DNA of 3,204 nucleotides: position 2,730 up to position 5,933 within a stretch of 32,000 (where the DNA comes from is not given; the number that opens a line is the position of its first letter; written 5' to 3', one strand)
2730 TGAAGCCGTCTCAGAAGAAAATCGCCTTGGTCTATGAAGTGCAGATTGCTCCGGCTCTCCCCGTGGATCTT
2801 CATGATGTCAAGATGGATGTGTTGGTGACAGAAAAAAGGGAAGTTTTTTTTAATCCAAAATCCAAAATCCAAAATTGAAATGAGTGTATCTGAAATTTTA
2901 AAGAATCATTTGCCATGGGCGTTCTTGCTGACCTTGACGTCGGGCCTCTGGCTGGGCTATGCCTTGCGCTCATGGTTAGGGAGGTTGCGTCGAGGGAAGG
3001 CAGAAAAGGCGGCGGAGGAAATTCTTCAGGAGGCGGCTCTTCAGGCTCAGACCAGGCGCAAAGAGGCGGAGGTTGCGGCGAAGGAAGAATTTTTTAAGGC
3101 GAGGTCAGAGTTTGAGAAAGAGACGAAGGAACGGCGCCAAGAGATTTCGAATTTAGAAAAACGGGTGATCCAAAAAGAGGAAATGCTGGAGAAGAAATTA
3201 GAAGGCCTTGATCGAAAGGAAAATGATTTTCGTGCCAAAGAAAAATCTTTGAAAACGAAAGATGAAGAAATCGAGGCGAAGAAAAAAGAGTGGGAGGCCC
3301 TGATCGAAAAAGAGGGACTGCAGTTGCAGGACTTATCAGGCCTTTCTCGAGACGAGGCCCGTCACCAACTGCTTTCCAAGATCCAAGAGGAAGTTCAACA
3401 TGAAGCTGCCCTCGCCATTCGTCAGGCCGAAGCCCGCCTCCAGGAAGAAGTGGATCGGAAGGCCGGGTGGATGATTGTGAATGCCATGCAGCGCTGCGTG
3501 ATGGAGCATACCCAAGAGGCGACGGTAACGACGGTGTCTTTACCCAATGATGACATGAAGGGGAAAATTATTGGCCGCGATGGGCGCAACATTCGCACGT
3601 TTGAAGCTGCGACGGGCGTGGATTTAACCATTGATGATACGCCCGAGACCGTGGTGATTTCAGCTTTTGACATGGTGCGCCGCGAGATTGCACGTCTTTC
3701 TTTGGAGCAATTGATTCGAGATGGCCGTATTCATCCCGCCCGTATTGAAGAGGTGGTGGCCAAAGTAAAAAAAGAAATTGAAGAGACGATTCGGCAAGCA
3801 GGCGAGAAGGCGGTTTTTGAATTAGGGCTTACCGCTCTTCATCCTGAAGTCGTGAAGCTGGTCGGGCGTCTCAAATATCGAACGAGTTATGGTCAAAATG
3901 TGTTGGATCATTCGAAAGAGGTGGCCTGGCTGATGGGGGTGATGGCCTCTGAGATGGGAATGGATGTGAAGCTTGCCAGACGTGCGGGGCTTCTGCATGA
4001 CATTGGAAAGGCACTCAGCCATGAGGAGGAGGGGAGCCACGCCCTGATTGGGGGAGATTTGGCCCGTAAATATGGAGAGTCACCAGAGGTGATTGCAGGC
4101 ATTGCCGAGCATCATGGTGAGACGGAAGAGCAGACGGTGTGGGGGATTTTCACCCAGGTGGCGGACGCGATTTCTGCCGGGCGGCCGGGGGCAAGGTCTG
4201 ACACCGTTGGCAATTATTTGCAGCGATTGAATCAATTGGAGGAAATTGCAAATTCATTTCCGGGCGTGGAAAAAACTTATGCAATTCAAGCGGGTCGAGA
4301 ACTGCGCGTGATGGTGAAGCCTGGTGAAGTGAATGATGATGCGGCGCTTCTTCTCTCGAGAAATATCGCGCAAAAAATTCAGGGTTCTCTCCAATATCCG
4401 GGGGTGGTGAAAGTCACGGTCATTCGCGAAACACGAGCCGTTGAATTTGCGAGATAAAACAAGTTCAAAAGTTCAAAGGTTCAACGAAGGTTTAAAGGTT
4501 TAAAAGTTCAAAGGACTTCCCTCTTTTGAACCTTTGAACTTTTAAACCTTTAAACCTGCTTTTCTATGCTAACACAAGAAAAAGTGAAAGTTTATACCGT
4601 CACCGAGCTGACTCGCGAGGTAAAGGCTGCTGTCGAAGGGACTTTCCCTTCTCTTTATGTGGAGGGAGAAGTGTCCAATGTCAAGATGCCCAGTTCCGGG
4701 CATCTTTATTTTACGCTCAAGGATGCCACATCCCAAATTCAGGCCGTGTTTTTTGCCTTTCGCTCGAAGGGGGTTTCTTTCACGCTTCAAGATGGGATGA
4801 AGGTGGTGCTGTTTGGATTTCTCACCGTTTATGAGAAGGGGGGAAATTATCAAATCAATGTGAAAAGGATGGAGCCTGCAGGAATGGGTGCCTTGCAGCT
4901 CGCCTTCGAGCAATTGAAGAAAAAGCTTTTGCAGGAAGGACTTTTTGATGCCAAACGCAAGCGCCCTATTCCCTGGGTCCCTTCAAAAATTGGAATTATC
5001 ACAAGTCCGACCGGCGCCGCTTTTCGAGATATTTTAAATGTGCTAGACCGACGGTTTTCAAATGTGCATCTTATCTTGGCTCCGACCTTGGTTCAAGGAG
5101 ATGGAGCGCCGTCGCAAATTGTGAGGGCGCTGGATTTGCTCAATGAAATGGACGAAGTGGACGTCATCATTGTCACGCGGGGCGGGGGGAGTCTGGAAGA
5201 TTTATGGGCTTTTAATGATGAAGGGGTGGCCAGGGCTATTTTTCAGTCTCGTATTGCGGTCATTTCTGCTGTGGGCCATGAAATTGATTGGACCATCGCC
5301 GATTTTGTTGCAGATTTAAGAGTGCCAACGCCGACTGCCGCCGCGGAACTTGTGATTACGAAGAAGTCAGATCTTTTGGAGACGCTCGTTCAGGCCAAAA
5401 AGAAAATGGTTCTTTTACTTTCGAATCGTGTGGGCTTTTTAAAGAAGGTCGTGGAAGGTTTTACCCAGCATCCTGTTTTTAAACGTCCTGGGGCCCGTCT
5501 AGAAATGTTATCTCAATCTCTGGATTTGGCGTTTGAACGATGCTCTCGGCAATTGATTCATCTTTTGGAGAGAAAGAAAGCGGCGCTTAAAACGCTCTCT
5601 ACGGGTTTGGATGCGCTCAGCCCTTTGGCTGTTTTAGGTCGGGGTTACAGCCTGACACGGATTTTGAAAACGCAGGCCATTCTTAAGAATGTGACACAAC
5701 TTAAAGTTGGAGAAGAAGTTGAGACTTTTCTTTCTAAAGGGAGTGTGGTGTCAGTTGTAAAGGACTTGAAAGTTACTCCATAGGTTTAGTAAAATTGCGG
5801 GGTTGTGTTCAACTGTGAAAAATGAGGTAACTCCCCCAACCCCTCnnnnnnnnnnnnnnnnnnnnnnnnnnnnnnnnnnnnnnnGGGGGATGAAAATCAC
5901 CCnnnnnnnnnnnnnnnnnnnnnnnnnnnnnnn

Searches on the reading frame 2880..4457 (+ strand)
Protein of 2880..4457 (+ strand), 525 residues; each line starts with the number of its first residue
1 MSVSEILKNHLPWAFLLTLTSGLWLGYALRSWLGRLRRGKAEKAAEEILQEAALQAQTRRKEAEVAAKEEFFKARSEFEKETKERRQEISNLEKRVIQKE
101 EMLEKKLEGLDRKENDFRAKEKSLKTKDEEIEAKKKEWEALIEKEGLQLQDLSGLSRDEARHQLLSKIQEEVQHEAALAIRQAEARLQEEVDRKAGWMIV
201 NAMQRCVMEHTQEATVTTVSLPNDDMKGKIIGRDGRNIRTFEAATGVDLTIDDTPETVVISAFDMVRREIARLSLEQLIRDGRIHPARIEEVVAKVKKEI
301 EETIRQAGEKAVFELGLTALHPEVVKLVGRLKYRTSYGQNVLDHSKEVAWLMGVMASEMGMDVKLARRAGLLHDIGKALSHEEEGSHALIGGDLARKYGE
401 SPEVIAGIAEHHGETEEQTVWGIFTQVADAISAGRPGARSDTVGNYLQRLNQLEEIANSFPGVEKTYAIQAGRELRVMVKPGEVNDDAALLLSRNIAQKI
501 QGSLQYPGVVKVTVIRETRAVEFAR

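Call 8: search_protein_families(library=ncbifam, proteins=[window:2880-4457:+])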
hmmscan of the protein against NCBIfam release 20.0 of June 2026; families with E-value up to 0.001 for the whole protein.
window:2880-4457:+ (525 aa): 16 families
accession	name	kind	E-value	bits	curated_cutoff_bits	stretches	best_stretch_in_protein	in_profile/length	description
TIGR03319.1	RNase_Y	equivalog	5.3e-211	701.5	454.35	1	16-525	5-514/514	ribonuclease Y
NF000997.0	PRK00106.1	equivalog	1.4e-168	561.7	937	1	38-525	48-535/535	ribonuclease Y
NF009345.0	PRK12705.1-2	equivalog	5.8e-166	553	904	1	18-525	9-509/509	hypothetical protein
NF009344.0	PRK12705.1-1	equivalog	9.3e-156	519.7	831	1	40-525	83-572/572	hypothetical protein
NF009347.0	PRK12705.1-4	equivalog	1.3e-73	248.3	579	1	89-519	42-464/473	hypothetical protein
NF009346.0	PRK12705.1-3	equivalog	2.4e-25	89.3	545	1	278-479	237-439/493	hypothetical protein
TIGR00277.1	HDIG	domain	7.4e-23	80.2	27.6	1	337-414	1-84/84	HDIG domain-containing metalloprotein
NF045745.1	MPN262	equivalog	1.4e-07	30.6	800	1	88-364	56-320/475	MPN262 family protein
TIGR00295.1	TIGR00295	hypoth_equivalog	4.2e-06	26.6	172.35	1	338-412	11-87/164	TIGR00295 family protein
NF010328.0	PRK13763.1-3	equivalog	1.6e-05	24.7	194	1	226-287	119-176/197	putative RNA-processing protein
NF045665.1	NTPtran_DVU1551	equivalog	2.1e-05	23.7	315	1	338-412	215-288/359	DVU_1551 family NTP transferase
NF010326.0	PRK13763.1-1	equivalog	9.8e-05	22.1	247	1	226-287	97-154/186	putative RNA-processing protein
NF005519.0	PRK07152.1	equivalog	0.00011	21.3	315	1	341-384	197-240/361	nicotinate-nucleotide adenylyltransferase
NF009343.0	PRK12703.1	equivalog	0.00018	20.5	434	1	335-413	182-258/339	tRNA (cytidine(56)-2'-O)-methyltransferase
TIGR03665.1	arCOG04150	hypoth_equivalog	0.00021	21.1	114.2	1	225-285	98-154/173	arCOG04150 universal archaeal KH domain protein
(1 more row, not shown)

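Call 10: find_related_loci(query=window:2880-4457:+, collection=genome_contigs, flank=10000)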
Query window:2880-4457:+ (525 aa) in genome_contigs; peptide patterns used: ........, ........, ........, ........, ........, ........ (x = any residue, [..] = any of these).
590 stretches matched a pattern; 135 encode a relative of the query (tblastn E <= 1e-3); the best 80 are kept; 80 distinct loci.
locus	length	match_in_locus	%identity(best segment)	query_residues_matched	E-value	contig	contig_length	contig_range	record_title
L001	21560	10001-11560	57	5-525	0e+0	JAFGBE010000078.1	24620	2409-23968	MAG: Candidatus Auribacterota bacterium isolate Zod_Metabat.1009 k87_5265311, whole genome shotgun sequence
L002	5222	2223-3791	54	3-525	0e+0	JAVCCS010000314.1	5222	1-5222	MAG: Candidatus Theseobacter exili isolate MAG_3300035698_1968 Ga0374944_279809, whole genome shotgun sequence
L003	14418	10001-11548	53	3-525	0e+0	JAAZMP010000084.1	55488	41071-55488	MAG: Bacillota bacterium isolate AS23ysBPME_85 113311_AS23, whole genome shotgun sequence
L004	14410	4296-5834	55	13-525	0e+0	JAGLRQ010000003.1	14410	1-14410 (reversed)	MAG: Candidatus Auribacterota bacterium isolate RS_9_21 ROV157_9.bin.21.fa_3, whole genome shotgun sequence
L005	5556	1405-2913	54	23-525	0e+0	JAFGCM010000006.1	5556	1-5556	MAG: Candidatus Omnitrophota bacterium isolate Zod_Metabat.1113 k87_890180, whole genome shotgun sequence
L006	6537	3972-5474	55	25-525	0e+0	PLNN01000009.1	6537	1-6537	MAG: Candidatus Omnitrophota bacterium isolate fen_1320 73.20120800_E1X.39_contig_2685, whole genome shotgun sequence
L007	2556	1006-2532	54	17-525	0e+0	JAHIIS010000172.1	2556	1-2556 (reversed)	MAG: Candidatus Omnitrophota bacterium isolate KR11_S3.mb.51 KR11_S3.mb.51_k141_423087, whole genome shotgun sequence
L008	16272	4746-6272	55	17-525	1e-177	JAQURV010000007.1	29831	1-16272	MAG: Candidatus Omnitrophota bacterium isolate STD1_81 NODE_3165_length_29831_cov_3.146243_Sandtown_D1, whole genome sho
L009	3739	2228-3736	53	23-525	0e+0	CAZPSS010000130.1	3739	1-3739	MAG TPA_asm: uncultured Planctomycetia bacterium isolate SRP256446_co1_219 genome assembly, contig: NODE_19945_length_37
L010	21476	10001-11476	53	27-525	1e-173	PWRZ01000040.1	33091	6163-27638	MAG: Syntrophomonadaceae bacterium isolate CSSed11_109 CS-Sed11-C938, whole genome shotgun sequence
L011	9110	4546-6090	52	11-525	1e-173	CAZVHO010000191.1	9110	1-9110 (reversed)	MAG TPA_asm: uncultured Thermodesulfobacteriota bacterium isolate binchicken_co266_158 genome assembly, contig: NODE_148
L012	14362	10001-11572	51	1-525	6e-173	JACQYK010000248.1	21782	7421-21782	MAG: Deltaproteobacteria bacterium isolate NC_groundwater_1539_Pr4_S-0.65um_50_9 SR1-18-Sp65_coassembly_scaffold_436443,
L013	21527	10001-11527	52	13-525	5e-173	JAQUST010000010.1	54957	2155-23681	MAG: Clostridia bacterium isolate STD2_102 NODE_1987_length_54957_cov_8.011235_Sandtown_D2, whole genome shotgun sequenc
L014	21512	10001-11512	53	22-525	9e-173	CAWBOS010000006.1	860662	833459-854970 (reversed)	MAG: uncultured delta proteobacterium isolate MFD01299.bin.3.111 genome assembly, contig: contig_21432, whole genome sho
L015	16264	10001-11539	51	13-525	5e-172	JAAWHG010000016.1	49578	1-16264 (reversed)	MAG: Oscillospiraceae bacterium isolate ABMPRH_152_1 SL341417_scaffold_1809, whole genome shotgun sequence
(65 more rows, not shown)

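Call 11: find_encoding_contigs(protein=window:2880-4457:+, flank=10000, max_places=10)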
Protein window:2880-4457:+ (525 aa): 3 contigs read that carry it; 2 places shown.
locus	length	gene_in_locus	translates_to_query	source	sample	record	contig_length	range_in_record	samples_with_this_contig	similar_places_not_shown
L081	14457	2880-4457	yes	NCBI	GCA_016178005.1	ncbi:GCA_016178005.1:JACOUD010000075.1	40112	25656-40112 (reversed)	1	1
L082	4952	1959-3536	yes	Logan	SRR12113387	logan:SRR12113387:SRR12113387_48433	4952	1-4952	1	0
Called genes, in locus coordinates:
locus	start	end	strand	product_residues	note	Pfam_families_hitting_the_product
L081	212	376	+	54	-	-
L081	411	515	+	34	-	-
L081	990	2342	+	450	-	PF05496:RuvB_N, PF00158:Sigma54_activat (faint), PF13191:AAA_16 (faint), PF13173:AAA_14 (weak), PF00004:AAA, PF07728:AAA_5 (weak), PF16193:AAA_assoc_2, PF12002:MgsA_C, +1 more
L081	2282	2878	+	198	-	PF01812:5-FTHF_cyc-lig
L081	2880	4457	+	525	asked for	PF12072:RNase_Y_N, PF00013:KH_1 (weak), PF01966:HD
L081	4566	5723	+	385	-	PF13742:tRNA_anti_2, PF01336:tRNA_anti-codon, PF02601:Exonuc_VII_L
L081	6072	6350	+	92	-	PF02609:Exonuc_VII_S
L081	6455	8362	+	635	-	PF13292:DXP_synthase_N, PF02775:TPP_enzyme_C (faint), PF02779:Transket_pyr, PF02780:Transketolase_C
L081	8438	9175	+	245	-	PF01728:FtsJ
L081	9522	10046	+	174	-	PF01625:PMSR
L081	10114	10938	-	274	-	PF13490:zf-HC2 (weak)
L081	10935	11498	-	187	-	PF04542:Sigma70_r2, PF22233:PhyR_sigma-like (faint), PF08281:Sigma70_r4_2, PF04545:Sigma70_r4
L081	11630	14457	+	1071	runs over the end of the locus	PF17757:UvrB_inter, PF02559:CarD_TRCF_RID, PF00270:DEAD, PF04851:ResIII, PF00271:Helicase_C, PF03461:TRCF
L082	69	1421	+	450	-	PF05496:RuvB_N, PF00158:Sigma54_activat (faint), PF13191:AAA_16 (faint), PF13173:AAA_14 (weak), PF00004:AAA, PF07728:AAA_5 (weak), PF16193:AAA_assoc_2, PF12002:MgsA_C, +1 more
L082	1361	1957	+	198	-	PF01812:5-FTHF_cyc-lig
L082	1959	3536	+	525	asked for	PF12072:RNase_Y_N, PF00013:KH_1 (weak), PF01966:HD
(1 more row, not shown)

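Call 33: find_related_loci(query=window:2880-4457:+, collection=metagenome_contigs, flank=10000)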
Query window:2880-4457:+ (525 aa) in metagenome_contigs; peptide patterns used: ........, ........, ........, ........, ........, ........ (x = any residue, [..] = any of these).
600 stretches matched a pattern (row limit reached: there are more); 77 encode a relative of the query (tblastn E <= 1e-3); 77 distinct loci.
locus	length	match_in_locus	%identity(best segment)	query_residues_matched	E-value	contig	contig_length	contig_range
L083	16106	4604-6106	56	25-525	0e+0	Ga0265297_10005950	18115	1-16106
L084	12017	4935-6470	54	16-525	0e+0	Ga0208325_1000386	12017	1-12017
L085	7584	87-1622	54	16-525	0e+0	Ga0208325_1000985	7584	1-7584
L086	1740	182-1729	53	3-525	0e+0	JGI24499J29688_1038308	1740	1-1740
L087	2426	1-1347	59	77-525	0e+0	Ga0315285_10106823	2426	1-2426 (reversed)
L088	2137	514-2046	52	15-525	0e+0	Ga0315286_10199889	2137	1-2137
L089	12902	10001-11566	50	3-525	1e-172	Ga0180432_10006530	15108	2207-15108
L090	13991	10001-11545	51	11-525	2e-171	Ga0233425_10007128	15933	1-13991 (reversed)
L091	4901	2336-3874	50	13-525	3e-175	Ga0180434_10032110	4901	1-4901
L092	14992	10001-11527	51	17-525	1e-170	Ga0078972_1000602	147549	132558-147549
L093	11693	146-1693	51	13-525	2e-170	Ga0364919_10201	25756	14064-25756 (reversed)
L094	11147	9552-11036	53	30-525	1e-169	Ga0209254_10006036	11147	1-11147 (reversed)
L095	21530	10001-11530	50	16-525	1e-169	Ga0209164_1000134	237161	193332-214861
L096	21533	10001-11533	50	15-525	1e-169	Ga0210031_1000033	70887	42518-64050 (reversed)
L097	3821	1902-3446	50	11-525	1e-175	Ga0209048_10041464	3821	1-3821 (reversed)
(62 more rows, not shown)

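Call 44: find_homologous_proteins(query=window:2880-4457:+, max_evalue=1e-100)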
Query window:2880-4457:+ (525 aa): 7993 proteins with E <= 1e-100 among 8000 candidates; the best 120 are listed.
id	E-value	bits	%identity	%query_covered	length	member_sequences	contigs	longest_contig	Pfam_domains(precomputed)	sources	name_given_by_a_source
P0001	0.0e+0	1123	100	100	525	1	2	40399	PF00013.36,PF12072.14,PF01966.29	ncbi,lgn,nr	ncbi:MAG: ribonuclease Y [Chlamydiae bacterium]|nr:ribonuclease Y [Chlamydiota bacterium] MBI3265702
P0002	2.8e-229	780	67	100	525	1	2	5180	PF00013.36,PF12072.14,PF01966.29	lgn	-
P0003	1.3e-225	768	68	97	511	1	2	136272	PF00013.36,PF12072.14,PF01966.29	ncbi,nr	ncbi:MAG: ribonuclease Y [Chlamydiae bacterium]|nr:ribonuclease Y [Chlamydiota bacterium] MBI3276149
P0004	4.2e-222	756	66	100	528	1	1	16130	PF00013.36,PF12072.14,PF01966.29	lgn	-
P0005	3.5e-219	747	67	100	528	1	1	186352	PF12072.14,PF01966.29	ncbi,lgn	-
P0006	5.1e-213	726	67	98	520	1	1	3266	PF00013.36,PF12072.14,PF01966.29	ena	-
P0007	1.0e-212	725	66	97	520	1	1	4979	PF00013.36,PF12072.14,PF01966.29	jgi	jgi:ribonuclease Y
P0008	5.0e-212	723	66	98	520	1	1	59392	PF00013.36,PF12072.14,PF01966.29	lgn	-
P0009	1.3e-209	715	63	100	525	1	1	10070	PF00013.36,PF12072.14,PF01966.29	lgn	-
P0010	1.6e-182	626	60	92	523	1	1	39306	PF00013.36,PF12072.14,PF01966.29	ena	-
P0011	2.3e-179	615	56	100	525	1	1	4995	PF00013.36,PF12072.14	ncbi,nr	ncbi:MAG: ribonuclease Y [Chlamydiota bacterium]|nr:ribonuclease Y [Chlamydiota bacterium]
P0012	1.4e-176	606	54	100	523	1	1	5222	PF00013.36,PF12072.14,PF01966.29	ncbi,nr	ncbi:MAG: ribonuclease Y [Candidatus Theseobacter exili]|nr:ribonuclease Y [Candidatus Theseobacter 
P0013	2.1e-174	599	55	99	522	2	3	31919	PF08668.19,PF00013.36,PF12072.14,PF01966.29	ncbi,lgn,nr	ncbi:MAG: ribonuclease Y [Candidatus Omnitrophica bacterium]|nr:ribonuclease Y [Candidatus Omnitroph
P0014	2.9e-173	595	55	97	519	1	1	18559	PF00013.36,PF12072.14,PF01966.29,PF22891.3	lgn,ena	-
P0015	3.4e-173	595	54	99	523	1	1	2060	PF00013.36,PF12072.14,PF01966.29,PF22891.3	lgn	-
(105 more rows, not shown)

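Call 45: find_encoding_contigs(protein=P0003, flank=10000, max_places=2)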
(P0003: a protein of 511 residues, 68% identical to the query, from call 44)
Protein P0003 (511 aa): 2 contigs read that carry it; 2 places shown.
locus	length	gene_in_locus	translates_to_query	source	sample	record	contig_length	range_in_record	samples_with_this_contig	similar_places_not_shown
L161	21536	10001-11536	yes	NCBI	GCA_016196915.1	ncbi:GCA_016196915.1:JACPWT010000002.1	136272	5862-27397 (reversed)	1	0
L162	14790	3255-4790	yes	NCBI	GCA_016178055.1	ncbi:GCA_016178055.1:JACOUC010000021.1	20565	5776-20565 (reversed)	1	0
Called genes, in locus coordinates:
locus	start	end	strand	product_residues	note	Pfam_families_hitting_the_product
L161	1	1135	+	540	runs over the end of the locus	PF13226:DUF4034, PF00515:TPR_1 (weak), PF00515:TPR_1, PF07719:TPR_2 (weak), PF13414:TPR_11 (weak), PF21033:RMD1-3 (weak), PF00515:TPR_1, PF07719:TPR_2 (weak), +16 more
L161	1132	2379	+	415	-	PF00515:TPR_1 (faint), PF07719:TPR_2 (faint), PF13181:TPR_8 (faint), PF13424:TPR_12 (faint), PF13428:TPR_14 (faint), PF13431:TPR_17 (faint), PF13432:TPR_16 (faint), PF13414:TPR_11 (faint), +2 more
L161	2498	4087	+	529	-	PF01565:FAD_binding_4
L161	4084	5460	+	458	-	PF13231:PMT_2, PF02366:PMT (weak)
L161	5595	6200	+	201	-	PF02545:Maf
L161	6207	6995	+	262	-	PF08708:PriCT_1 (weak)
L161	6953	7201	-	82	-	PF09360:zf-CDGSH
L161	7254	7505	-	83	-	-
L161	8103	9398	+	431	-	PF05496:RuvB_N, PF00158:Sigma54_activat (faint), PF13191:AAA_16 (faint), PF00004:AAA, PF07728:AAA_5 (weak), PF13173:AAA_14 (weak), PF16193:AAA_assoc_2, PF12002:MgsA_C, +2 more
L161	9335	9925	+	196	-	PF01812:5-FTHF_cyc-lig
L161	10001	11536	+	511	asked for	PF12072:RNase_Y_N, PF00013:KH_1 (weak), PF01966:HD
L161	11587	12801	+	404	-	PF13742:tRNA_anti_2, PF01336:tRNA_anti-codon, PF02601:Exonuc_VII_L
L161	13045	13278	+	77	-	PF02609:Exonuc_VII_S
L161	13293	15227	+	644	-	PF13292:DXP_synthase_N, PF00676:E1_dh (weak), PF02775:TPP_enzyme_C (faint), PF02779:Transket_pyr, PF02780:Transketolase_C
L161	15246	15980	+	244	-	PF01728:FtsJ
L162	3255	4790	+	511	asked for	PF12072:RNase_Y_N, PF00013:KH_1 (weak), PF01966:HD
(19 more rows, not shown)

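Call 46: find_encoding_contigs(protein=P0005, flank=10000, max_places=2)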
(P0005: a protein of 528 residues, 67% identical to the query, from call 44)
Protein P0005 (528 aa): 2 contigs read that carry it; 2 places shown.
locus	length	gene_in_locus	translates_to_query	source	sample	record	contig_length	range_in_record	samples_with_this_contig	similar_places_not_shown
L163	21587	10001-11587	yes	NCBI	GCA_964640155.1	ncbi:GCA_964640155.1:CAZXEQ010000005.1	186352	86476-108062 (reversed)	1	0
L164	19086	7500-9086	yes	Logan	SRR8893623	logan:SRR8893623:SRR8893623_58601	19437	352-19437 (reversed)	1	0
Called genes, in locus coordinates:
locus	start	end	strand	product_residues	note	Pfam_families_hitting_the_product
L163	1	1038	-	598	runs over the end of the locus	PF00664:ABC_membrane, PF02463:SMC_N (faint), PF00005:ABC_tran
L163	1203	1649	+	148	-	PF00383:dCMP_cyt_deam_1, PF14437:MafB19-deam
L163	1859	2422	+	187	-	PF12680:SnoaL_2 (weak), PF07366:SnoaL (faint)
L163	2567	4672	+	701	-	PF06751:EutB, PF05985:EutC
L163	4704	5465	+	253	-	PF00497:SBP_bac_3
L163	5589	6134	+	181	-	PF23477:zf_Tbcl_2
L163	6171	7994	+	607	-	PF11074:DUF2779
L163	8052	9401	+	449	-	PF00158:Sigma54_activat (faint), PF05496:RuvB_N, PF13191:AAA_16 (faint), PF20720:nSTAND3 (weak), PF00004:AAA, PF07728:AAA_5 (weak), PF16193:AAA_assoc_2, PF12002:MgsA_C, +2 more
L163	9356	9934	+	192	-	PF01812:5-FTHF_cyc-lig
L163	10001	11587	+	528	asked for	PF12072:RNase_Y_N, PF01966:HD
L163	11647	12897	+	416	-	PF13742:tRNA_anti_2, PF01336:tRNA_anti-codon, PF02601:Exonuc_VII_L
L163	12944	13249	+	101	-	-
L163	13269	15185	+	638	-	PF13292:DXP_synthase_N, PF00676:E1_dh (weak), PF02779:Transket_pyr, PF02780:Transketolase_C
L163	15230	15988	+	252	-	PF01728:FtsJ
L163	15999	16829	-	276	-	PF13490:zf-HC2 (weak)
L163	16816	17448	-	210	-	PF04542:Sigma70_r2, PF22029:PhyR_sigma2 (faint), PF22233:PhyR_sigma-like (faint), PF04545:Sigma70_r4, PF08281:Sigma70_r4_2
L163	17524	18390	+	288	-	PF07607:DUF1570 (weak)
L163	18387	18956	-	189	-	-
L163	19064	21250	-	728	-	PF02702:KdpD, PF00582:Usp (faint), PF13493:DUF4118, PF13185:GAF_2 (weak), PF13492:GAF_3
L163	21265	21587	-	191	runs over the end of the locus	PF02669:KdpC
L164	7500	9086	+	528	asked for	PF12072:RNase_Y_N, PF01966:HD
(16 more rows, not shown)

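Call 47: find_encoding_contigs(protein=P0008, flank=10000, max_places=2)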
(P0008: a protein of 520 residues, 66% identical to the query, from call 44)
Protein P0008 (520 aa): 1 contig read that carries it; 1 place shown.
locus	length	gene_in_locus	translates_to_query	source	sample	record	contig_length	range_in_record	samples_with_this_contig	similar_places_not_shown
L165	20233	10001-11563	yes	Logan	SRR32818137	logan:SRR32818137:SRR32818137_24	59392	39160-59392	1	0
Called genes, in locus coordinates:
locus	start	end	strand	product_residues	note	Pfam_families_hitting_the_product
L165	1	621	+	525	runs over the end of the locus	PF13229:Beta_helix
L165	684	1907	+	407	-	PF13458:Peripla_BP_6, PF01094:ANF_receptor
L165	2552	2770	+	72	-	-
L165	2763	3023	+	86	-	-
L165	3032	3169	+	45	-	-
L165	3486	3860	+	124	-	-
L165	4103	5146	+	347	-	PF02912:Phe_tRNA-synt_N, PF01409:tRNA-synt_2d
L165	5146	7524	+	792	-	PF01588:tRNA_bind, PF03483:B3_4, PF03484:B5, PF17759:tRNA_synthFbeta, PF03147:FDX-ACB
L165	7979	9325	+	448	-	PF05496:RuvB_N, PF00158:Sigma54_activat (faint), PF13173:AAA_14 (weak), PF20720:nSTAND3 (weak), PF00004:AAA, PF07728:AAA_5, PF16193:AAA_assoc_2, PF12002:MgsA_C, +1 more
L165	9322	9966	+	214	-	PF01812:5-FTHF_cyc-lig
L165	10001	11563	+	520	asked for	PF12072:RNase_Y_N, PF00013:KH_1, PF01966:HD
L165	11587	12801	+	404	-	PF13742:tRNA_anti_2, PF01336:tRNA_anti-codon, PF02601:Exonuc_VII_L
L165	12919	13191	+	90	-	-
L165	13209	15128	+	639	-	PF13292:DXP_synthase_N, PF02775:TPP_enzyme_C (weak), PF00676:E1_dh (weak), PF02779:Transket_pyr, PF02780:Transketolase_C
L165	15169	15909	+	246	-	PF01728:FtsJ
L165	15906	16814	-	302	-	-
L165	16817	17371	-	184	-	PF04542:Sigma70_r2, PF08281:Sigma70_r4_2, PF04545:Sigma70_r4 (weak)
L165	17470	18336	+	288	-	-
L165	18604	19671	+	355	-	PF01209:Ubie_methyltran, PF08003:Methyltransf_9, PF13489:Methyltransf_23, PF02353:CMAS, PF13847:Methyltransf_31, PF08241:Methyltransf_11, PF08242:Methyltransf_12, PF13649:Methyltransf_25, +3 more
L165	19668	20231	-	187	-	?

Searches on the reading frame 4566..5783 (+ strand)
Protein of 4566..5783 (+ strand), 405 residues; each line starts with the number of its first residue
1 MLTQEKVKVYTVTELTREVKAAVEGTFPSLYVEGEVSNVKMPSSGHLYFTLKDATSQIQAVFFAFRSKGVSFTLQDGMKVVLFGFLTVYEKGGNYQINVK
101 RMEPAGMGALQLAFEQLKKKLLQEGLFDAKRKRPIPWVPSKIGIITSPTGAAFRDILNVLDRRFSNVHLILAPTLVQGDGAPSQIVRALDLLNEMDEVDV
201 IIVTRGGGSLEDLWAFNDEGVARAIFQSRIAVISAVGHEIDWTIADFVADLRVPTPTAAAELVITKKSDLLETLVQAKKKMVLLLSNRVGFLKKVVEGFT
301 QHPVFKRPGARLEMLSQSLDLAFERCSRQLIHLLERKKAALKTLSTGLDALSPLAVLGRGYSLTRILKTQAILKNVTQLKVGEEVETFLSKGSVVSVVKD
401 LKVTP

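Call 8: search_protein_families(library=ncbifam, proteins=[window:4566-5783:+])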
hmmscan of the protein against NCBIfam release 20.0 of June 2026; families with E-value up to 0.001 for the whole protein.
window:4566-5783:+ (405 aa): 1 family
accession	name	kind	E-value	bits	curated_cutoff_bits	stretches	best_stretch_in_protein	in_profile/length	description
TIGR00237.1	xseA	equivalog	6e-138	460.2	180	1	11-398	1-388/389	exodeoxyribonuclease VII large subunit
